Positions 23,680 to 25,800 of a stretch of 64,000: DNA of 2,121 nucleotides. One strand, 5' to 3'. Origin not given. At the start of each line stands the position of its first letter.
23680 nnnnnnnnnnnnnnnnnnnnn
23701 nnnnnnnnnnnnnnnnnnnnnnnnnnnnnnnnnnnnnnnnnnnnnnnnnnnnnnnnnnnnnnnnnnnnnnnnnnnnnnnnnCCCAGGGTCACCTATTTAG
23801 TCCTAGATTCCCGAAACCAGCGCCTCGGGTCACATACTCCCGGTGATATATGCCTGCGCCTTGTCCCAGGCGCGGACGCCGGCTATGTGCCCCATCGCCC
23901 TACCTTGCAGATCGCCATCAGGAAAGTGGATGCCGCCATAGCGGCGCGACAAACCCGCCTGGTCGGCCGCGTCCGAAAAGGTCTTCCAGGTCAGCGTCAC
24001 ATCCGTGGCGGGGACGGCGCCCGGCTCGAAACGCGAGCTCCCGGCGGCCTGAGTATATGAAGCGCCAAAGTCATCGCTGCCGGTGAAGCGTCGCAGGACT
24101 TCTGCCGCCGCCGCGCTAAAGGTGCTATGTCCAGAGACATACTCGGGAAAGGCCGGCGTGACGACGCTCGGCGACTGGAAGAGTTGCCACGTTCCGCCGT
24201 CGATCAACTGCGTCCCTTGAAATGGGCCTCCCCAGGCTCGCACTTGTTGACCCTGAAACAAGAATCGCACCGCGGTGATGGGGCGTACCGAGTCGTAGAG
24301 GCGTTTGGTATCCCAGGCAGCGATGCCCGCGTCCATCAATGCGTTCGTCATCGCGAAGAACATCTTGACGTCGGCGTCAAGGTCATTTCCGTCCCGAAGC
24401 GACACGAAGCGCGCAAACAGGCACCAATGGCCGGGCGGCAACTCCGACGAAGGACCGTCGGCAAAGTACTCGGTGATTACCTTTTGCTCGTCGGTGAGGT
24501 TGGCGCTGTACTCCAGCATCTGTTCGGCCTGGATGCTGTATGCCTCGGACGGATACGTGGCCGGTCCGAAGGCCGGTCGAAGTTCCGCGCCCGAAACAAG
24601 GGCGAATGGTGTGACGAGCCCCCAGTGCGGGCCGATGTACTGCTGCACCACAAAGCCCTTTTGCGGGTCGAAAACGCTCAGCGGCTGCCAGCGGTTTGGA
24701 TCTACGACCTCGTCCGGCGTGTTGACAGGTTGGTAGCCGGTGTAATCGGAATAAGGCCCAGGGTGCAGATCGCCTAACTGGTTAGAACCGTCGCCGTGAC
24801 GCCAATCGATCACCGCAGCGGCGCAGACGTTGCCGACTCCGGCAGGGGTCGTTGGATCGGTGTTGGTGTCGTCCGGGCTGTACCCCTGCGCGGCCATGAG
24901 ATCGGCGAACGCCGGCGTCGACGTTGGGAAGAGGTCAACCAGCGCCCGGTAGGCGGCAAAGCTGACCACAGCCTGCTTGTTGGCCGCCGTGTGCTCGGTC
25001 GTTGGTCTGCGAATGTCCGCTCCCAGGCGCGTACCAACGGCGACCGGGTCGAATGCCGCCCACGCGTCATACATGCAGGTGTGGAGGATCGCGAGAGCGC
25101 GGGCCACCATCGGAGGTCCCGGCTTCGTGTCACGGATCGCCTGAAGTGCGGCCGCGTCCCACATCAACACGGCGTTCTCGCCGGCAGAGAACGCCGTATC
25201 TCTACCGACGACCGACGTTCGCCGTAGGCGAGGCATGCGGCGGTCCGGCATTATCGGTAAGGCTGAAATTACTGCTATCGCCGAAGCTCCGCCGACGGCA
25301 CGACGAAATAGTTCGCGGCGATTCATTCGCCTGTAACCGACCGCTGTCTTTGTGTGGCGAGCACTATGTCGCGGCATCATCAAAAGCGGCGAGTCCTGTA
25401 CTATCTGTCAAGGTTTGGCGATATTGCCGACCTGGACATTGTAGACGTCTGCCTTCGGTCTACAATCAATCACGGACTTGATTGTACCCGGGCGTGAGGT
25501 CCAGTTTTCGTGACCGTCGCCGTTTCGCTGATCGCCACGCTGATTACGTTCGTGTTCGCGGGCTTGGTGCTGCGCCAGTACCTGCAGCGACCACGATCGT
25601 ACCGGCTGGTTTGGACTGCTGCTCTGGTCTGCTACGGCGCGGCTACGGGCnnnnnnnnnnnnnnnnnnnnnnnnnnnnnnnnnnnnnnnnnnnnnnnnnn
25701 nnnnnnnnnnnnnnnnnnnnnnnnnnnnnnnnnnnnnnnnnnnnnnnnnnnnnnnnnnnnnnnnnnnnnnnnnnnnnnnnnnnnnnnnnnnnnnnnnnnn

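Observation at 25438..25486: Compound perfect palindromes (two overlapping 9-bp dyads) in the divergent region between the haloperoxidase-like gene and a membrane-protein gene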

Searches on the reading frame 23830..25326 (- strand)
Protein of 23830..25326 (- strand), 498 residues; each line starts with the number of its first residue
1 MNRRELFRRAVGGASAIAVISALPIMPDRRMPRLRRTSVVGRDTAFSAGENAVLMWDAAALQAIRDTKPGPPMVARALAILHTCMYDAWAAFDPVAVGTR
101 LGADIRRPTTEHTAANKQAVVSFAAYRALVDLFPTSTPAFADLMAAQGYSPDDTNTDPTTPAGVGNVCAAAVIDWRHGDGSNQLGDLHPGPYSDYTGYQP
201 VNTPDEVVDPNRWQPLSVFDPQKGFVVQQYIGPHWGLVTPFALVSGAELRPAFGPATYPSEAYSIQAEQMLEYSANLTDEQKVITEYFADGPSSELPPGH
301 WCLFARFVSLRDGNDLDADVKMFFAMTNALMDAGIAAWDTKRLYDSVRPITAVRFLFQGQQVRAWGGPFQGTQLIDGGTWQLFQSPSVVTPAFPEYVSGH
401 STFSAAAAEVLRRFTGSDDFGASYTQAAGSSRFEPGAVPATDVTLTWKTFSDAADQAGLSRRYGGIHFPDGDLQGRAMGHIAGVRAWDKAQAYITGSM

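Call 7: search_protein_families(library=pfam, proteins=[window:23830-25326:-], max_evalue=0.01)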
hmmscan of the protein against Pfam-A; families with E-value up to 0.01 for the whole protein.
window:23830-25326:- (498 aa): 4 families
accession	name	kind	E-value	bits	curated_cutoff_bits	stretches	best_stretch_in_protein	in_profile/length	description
PF21167.2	DUF6851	-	6.6e-49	166.4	27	1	80-215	1-140/140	Domain of unknown function (DUF6851)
PF22778.2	VCPO_2nd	-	2.9e-29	102.8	27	1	322-496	2-173/177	VCPO second helical-bundle domain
PF17897.7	VCPO_N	-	1.3e-05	25.6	29.3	1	49-147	11-120/216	Vanadium chloroperoxidase N-terminal domain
PF01569.27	PAP2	-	0.0092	16.2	27.2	0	339-483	18-118/130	PAP2 superfamily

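Call 30: find_homologous_proteins(query=window:23833-25326:-, max_evalue=1e-30)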
Query window:23833-25326:- (498 aa): 7957 proteins with E <= 1e-30 among 8000 candidates; the best 120 are listed.
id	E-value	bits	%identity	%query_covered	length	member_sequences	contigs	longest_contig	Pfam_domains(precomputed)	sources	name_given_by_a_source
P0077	0.0e+0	1076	94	100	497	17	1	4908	PF21167.3,PF22778.4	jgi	-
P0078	2.7e-214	731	69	91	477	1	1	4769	PF21167.3,PF22778.4,PF01569.28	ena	-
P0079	5.2e-213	726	63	100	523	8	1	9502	PF21167.3,PF22778.4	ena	-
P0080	2.1e-211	721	69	90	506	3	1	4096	PF21167.3,PF22778.4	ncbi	ncbi:MAG: DUF6851 domain-containing protein, partial [Chloroflexota bacterium]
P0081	3.9e-211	720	63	100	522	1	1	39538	PF21167.3,PF22778.4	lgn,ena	-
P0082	1.9e-210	718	68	91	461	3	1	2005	PF21167.3,PF22778.4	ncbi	-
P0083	4.3e-210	717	63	100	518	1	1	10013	PF21167.3,PF22778.4,PF01569.28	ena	-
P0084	4.7e-210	717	63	100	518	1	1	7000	PF21167.3,PF22778.4,PF01569.28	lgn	-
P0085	5.1e-210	717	66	91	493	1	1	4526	PF21167.3,PF22778.4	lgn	-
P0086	7.7e-210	716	64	100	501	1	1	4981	PF21167.3,PF22778.4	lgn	-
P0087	1.2e-209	715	67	89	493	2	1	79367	PF21167.3,PF22778.4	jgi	-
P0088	2.9e-207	707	67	91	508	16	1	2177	PF21167.3,PF22778.4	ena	-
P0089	3.6e-207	707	64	100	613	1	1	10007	PF21167.3,PF22778.4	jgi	jgi:hypothetical protein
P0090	5.7e-207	706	63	100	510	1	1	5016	PF21167.3,PF22778.4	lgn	-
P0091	8.5e-207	706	61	100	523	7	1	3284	PF21167.3,PF22778.4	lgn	-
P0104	2.9e-202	691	63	100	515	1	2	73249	PF21167.3,PF22778.4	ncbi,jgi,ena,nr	ncbi:MAG TPA: phosphoesterase [Dehalococcoidia bacterium]|nr:phosphoesterase [Dehalococcoidia bacter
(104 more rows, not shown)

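Call 31: find_encoding_contigs(protein=P0077, flank=3000, max_places=4)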
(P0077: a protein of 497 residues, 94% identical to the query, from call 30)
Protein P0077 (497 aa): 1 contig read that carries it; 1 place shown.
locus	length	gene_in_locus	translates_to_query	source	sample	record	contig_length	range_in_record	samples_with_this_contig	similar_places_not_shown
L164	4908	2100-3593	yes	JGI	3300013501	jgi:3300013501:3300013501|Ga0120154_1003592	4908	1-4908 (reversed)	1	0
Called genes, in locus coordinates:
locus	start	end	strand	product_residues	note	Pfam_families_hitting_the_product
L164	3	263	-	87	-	?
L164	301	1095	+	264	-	PF00149:Metallophos, PF12850:Metallophos_2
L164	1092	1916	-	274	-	-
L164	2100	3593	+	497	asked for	PF21167:DUF6851, PF22778:VCPO_2nd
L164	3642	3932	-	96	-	PF03992:ABM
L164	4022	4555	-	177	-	PF07040:DUF1326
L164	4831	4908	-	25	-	?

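Call 32: find_encoding_contigs(protein=P0104, flank=2500, max_places=2)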
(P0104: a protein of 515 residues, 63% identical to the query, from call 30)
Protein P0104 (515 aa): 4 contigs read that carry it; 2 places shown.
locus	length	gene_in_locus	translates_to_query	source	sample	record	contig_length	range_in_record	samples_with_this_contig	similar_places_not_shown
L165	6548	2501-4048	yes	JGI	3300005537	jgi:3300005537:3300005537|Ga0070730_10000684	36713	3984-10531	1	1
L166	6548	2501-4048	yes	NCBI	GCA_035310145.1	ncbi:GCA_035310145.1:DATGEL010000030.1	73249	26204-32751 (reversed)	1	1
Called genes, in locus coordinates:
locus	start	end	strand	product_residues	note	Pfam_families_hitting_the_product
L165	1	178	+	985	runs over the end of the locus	PF13191:AAA_16, PF13401:AAA_22 (faint), PF13424:TPR_12 (faint), PF00196:GerE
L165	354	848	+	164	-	-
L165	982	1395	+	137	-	PF00196:GerE, PF08281:Sigma70_r4_2 (weak)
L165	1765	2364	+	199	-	-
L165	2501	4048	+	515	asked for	PF21167:DUF6851, PF22778:VCPO_2nd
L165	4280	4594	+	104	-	-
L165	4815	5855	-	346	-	PF01636:APH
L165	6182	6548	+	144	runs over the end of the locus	-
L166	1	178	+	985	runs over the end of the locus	PF13191:AAA_16, PF13401:AAA_22 (faint), PF13424:TPR_12 (faint), PF00196:GerE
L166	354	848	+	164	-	-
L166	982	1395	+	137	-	PF00196:GerE, PF08281:Sigma70_r4_2 (weak)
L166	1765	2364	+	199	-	-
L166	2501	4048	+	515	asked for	PF21167:DUF6851, PF22778:VCPO_2nd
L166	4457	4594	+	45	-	-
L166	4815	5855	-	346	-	PF01636:APH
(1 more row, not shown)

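Call 60: search_protein_families(library=ncbifam, proteins=[window:23833-25326:-], max_evalue=0.01)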
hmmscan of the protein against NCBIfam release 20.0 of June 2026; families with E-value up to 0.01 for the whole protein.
window:23833-25326:- (498 aa): 0 families

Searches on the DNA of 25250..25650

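Call 56: search_rna_families(source=window, start=25250, end=25650, threshold=evalue, max_evalue=5)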
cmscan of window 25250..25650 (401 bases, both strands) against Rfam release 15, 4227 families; matches with E-value up to 5: 0.
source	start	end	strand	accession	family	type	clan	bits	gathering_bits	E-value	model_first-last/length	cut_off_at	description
